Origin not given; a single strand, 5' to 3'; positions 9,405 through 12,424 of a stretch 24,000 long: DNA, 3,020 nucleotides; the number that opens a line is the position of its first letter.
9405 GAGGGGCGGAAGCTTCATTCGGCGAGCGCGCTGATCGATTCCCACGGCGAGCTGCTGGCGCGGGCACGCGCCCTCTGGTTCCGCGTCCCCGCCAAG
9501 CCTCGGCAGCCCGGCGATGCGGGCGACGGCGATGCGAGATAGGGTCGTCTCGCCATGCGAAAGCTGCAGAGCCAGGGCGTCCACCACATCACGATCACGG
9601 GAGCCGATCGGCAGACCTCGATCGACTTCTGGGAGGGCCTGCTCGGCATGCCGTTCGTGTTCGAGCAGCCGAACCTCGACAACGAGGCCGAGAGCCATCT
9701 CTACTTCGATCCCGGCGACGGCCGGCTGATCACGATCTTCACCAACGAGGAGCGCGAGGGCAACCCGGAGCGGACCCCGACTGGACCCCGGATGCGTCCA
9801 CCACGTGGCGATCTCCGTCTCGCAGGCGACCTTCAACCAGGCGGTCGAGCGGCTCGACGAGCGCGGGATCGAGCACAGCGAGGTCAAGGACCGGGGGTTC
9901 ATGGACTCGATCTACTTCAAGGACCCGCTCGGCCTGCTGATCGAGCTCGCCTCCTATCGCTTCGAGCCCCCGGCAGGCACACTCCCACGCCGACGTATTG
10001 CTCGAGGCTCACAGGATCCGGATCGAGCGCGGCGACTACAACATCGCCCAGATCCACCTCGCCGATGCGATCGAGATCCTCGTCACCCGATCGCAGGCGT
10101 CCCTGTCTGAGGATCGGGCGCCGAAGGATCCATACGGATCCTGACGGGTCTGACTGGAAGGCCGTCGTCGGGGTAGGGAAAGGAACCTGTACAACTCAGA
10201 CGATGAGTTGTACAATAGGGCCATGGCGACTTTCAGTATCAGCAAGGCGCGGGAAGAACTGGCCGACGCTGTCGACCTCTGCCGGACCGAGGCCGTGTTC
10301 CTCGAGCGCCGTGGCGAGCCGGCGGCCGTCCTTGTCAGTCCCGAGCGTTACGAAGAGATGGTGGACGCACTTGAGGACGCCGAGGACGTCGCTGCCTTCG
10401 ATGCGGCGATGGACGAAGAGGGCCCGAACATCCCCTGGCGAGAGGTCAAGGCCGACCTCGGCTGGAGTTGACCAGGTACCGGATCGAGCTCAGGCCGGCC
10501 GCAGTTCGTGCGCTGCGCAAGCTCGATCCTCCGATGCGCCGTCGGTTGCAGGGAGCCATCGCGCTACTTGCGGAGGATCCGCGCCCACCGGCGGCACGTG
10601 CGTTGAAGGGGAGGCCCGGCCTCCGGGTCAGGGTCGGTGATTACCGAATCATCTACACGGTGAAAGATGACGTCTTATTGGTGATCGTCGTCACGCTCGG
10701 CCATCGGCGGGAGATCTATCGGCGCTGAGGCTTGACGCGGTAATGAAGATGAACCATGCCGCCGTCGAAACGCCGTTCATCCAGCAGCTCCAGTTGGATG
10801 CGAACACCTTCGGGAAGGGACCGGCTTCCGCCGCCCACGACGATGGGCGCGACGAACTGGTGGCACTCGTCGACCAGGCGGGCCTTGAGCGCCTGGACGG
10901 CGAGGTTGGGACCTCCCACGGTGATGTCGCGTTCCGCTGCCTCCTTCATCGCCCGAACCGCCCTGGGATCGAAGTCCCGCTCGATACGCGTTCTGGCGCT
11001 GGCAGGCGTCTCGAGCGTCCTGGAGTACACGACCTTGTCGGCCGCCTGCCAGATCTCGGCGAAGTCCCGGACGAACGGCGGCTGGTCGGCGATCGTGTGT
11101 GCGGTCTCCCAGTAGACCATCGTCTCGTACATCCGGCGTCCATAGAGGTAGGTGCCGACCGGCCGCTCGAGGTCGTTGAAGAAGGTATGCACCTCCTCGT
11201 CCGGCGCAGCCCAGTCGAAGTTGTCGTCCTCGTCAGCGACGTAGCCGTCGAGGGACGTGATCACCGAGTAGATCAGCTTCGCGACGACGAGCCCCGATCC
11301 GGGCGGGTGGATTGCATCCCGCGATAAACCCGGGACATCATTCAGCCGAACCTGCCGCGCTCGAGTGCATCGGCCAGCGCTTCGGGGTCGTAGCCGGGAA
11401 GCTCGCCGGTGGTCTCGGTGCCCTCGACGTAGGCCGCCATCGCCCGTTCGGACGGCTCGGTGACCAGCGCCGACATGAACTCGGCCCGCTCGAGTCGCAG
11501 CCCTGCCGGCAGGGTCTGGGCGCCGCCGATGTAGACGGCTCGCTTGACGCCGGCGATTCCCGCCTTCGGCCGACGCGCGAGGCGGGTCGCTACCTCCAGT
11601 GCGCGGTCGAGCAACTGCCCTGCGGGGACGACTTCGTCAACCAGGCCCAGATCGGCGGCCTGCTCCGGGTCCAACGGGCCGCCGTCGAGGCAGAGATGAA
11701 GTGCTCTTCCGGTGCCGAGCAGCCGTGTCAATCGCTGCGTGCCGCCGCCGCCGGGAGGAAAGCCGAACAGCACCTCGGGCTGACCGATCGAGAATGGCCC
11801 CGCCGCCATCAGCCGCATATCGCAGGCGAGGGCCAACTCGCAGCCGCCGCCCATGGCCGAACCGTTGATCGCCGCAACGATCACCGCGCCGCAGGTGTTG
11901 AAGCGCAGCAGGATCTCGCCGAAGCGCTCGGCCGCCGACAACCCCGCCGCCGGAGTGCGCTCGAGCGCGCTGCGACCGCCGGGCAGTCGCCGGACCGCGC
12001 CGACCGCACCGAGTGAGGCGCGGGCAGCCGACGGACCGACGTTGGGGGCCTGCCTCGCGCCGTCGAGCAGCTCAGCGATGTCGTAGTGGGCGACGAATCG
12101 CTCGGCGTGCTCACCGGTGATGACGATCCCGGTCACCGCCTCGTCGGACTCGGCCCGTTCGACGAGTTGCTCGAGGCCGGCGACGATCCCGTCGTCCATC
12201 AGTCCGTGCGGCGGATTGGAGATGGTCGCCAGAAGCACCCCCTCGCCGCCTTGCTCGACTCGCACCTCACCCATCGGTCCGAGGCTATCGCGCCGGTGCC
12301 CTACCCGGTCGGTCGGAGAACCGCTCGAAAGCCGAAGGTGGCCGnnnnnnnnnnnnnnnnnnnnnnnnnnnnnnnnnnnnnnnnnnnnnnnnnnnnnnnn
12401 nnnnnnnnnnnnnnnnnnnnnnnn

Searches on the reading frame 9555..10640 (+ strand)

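Call 7: search_protein_families(library=pfam, proteins=[window:9555-10640:+], max_evalue=0.001)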
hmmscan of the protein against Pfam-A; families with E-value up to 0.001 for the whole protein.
window:9555-10640:+ (361 aa): 1 family
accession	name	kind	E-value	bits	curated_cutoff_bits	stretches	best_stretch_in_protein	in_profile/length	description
PF00903.31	Glyoxalase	-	1.1e-05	26.2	20.6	1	9-73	2-65/121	Glyoxalase/Bleomycin resistance protein/Dioxygenase superfamily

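Call 51: search_protein_families(library=ncbifam, proteins=[window:9555-10640:+], max_evalue=0.001)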
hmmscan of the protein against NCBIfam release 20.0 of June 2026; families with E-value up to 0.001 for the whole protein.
window:9555-10640:+ (361 aa): 0 families

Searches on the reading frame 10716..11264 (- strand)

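Call 7: search_protein_families(library=pfam, proteins=[window:10716-11264:-], max_evalue=0.001)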
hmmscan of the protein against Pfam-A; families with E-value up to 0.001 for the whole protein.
window:10716-11264:- (182 aa): 1 family
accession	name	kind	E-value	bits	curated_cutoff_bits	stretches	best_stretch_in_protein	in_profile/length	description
PF01872.23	RibD_C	-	8.5e-18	65.3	24.1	1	1-169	7-194/197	RibD C-terminal domain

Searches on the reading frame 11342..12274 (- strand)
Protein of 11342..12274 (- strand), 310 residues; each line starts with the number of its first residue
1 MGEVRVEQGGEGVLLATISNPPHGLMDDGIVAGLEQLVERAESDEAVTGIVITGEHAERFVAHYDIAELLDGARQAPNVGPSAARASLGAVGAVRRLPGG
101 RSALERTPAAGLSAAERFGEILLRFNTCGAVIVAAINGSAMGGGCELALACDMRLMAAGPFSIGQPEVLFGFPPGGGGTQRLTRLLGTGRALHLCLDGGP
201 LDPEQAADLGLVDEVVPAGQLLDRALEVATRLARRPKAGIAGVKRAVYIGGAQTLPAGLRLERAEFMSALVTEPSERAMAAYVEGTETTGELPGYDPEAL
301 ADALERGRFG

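Call 7: search_protein_families(library=pfam, proteins=[window:11342-12274:-], max_evalue=0.001)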
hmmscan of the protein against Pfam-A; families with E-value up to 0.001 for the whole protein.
window:11342-12274:- (310 aa): 2 families
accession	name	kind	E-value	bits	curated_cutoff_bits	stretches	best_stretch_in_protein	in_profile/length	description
PF00378.25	ECH_1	-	1.1e-41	143.3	27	2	115-285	74-243/251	Enoyl-CoA hydratase/isomerase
PF16113.10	ECH_2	-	8.8e-14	52.2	27.2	1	126-222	84-178/335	Enoyl-CoA hydratase/isomerase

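Call 51: search_protein_families(library=ncbifam, proteins=[window:11342-12274:-], max_evalue=0.001)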
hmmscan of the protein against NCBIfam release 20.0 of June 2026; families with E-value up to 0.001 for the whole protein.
window:11342-12274:- (310 aa): 73 families (the best 25 are shown)
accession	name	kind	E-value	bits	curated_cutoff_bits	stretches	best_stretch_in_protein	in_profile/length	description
NF004517.0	PRK05862.1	equivalog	3.4e-39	134.9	396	1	130-285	95-249/257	enoyl-CoA hydratase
NF006566.0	PRK09076.1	subfamily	7.8e-39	133.8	286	2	112-284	80-251/260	enoyl-CoA hydratase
NF006007.0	PRK08138.1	subfamily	7.5e-38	130.4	355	1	126-285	95-253/261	enoyl-CoA hydratase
NF005803.0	PRK07658.1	equivalog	1.4e-37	129.5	313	2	119-285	84-249/257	enoyl-CoA hydratase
NF004475.0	PRK05809.1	subfamily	1.7e-37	129.3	394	1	121-286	89-253/260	short-chain-enoyl-CoA hydratase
NF004634.0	PRK05980.1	equivalog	1.6e-36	126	375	1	123-287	94-257/263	crotonase/enoyl-CoA hydratase family protein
NF046063.1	oxepin_alt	equivalog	2.5e-34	118.9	300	1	106-285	72-250/254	oxepin-CoA hydrolase, alternative type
NF007239.0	PRK09674.1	equivalog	8.5e-34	117.2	371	1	128-284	93-248/257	2,3-dehydroadipyl-CoA hydratase PaaF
NF051848.1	EnCoAHydtEchA19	equivalog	4.4e-33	114.9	400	1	123-285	89-250/258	enoyl-CoA hydratase EchA19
NF005802.0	PRK07657.1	equivalog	2.3e-32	112.5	363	1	130-284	98-251/260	enoyl-CoA hydratase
NF008363.0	PRK11154.1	equivalog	3.4e-32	111.4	869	1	117-237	89-210/708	fatty acid oxidation complex subunit alpha FadJ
NF006699.0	PRK09245.1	subfamily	6.9e-30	104.2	354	1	121-284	95-257/266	crotonase/enoyl-CoA hydratase family protein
NF005700.0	PRK07511.1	subfamily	9.6e-30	104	274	1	90-284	62-252/260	enoyl-CoA hydratase family protein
NF004840.0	PRK06190.1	equivalog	7.7e-29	101.1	253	1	120-269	87-235/260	enoyl-CoA hydratase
TIGR02440.1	FadJ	equivalog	4.8e-28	97.9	968.45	1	119-237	86-205/699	fatty acid oxidation complex subunit alpha FadJ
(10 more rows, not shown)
